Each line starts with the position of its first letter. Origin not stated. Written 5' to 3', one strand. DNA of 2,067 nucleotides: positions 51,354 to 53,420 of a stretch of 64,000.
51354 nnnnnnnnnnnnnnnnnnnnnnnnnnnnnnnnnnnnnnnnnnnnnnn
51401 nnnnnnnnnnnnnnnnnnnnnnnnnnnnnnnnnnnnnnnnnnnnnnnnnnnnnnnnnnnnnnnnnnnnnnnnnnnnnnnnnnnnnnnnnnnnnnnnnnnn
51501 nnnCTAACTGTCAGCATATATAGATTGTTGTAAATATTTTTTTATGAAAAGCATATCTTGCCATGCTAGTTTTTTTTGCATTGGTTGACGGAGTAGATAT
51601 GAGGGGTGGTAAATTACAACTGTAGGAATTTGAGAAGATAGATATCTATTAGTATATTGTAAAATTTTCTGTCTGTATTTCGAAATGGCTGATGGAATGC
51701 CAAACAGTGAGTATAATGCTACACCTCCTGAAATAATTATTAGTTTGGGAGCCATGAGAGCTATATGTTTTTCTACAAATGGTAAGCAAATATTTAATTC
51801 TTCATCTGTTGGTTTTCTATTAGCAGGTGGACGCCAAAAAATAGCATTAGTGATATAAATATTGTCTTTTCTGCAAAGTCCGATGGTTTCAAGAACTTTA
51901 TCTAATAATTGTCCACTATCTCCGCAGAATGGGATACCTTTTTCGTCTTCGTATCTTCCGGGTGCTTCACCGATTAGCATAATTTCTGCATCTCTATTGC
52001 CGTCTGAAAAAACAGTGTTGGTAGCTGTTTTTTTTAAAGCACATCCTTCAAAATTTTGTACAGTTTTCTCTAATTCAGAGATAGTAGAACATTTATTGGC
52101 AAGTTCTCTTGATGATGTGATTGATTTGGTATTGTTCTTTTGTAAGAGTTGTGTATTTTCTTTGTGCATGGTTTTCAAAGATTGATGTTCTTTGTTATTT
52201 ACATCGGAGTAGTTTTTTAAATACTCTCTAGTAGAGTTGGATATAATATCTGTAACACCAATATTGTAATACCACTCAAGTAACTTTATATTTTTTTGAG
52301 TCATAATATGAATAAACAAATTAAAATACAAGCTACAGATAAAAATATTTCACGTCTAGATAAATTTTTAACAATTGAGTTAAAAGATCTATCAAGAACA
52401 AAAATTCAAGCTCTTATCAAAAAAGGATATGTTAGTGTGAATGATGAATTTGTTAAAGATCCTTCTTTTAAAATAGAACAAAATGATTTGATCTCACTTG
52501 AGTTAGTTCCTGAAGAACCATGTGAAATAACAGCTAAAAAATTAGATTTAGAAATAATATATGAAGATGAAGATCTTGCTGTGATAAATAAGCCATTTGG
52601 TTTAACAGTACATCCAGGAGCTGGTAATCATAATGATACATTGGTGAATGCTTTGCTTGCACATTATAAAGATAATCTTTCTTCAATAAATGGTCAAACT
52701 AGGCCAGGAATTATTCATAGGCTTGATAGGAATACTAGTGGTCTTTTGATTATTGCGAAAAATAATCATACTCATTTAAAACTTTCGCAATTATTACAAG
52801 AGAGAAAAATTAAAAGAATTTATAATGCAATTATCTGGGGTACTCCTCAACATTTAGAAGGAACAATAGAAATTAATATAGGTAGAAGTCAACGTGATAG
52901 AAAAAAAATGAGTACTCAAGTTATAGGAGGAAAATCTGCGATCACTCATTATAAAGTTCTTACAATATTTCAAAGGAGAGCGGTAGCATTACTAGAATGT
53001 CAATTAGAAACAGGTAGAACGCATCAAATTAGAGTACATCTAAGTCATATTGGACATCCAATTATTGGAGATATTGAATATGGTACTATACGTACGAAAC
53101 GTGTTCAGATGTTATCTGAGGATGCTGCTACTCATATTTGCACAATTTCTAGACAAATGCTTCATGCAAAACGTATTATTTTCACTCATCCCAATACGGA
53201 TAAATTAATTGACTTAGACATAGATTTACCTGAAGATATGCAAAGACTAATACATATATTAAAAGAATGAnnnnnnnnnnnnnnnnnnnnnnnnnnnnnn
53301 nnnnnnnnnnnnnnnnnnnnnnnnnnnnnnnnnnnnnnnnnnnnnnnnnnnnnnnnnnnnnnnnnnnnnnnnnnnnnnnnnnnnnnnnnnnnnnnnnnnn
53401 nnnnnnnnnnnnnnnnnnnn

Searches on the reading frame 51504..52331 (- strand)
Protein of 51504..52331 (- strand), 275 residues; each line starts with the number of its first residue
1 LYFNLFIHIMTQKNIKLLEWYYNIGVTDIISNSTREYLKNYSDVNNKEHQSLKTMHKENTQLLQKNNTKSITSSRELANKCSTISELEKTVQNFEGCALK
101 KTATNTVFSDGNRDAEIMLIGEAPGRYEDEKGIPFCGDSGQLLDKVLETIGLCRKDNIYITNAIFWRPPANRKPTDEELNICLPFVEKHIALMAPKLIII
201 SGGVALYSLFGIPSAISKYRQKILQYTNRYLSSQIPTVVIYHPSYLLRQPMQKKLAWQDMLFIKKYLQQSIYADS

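Call 75: search_protein_families(library=pfam, proteins=[window:51504-52331:-], max_evalue=0.00001)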
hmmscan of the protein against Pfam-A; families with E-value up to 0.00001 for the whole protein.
window:51504-52331:- (275 aa): 1 family
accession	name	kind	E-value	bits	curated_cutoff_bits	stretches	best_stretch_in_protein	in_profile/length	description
PF03167.25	UDG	-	4.8e-33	114.7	24.3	1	108-259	1-139/141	Uracil DNA glycosylase superfamily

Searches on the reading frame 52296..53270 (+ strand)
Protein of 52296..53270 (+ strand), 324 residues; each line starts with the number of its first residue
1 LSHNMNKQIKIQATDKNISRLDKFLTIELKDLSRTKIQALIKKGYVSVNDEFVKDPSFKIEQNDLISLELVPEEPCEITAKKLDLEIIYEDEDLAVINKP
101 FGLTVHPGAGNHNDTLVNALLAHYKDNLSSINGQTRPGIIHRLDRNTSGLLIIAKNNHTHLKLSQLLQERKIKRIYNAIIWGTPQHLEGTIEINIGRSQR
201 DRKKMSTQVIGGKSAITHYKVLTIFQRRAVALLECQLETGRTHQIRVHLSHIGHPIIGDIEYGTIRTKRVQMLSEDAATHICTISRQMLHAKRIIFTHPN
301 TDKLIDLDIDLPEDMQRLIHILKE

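Call 75: search_protein_families(library=pfam, proteins=[window:52296-53270:+], max_evalue=0.00001)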
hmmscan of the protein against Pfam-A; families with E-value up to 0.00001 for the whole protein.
window:52296-53270:+ (324 aa): 2 families
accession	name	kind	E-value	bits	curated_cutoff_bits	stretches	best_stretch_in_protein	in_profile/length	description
PF00849.27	PseudoU_synth_2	-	5.8e-37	127.7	26.8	1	93-251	1-152/152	RNA pseudouridylate synthase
PF01479.30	S4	-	3.6e-10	39.9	22.8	1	20-66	2-48/48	S4 domain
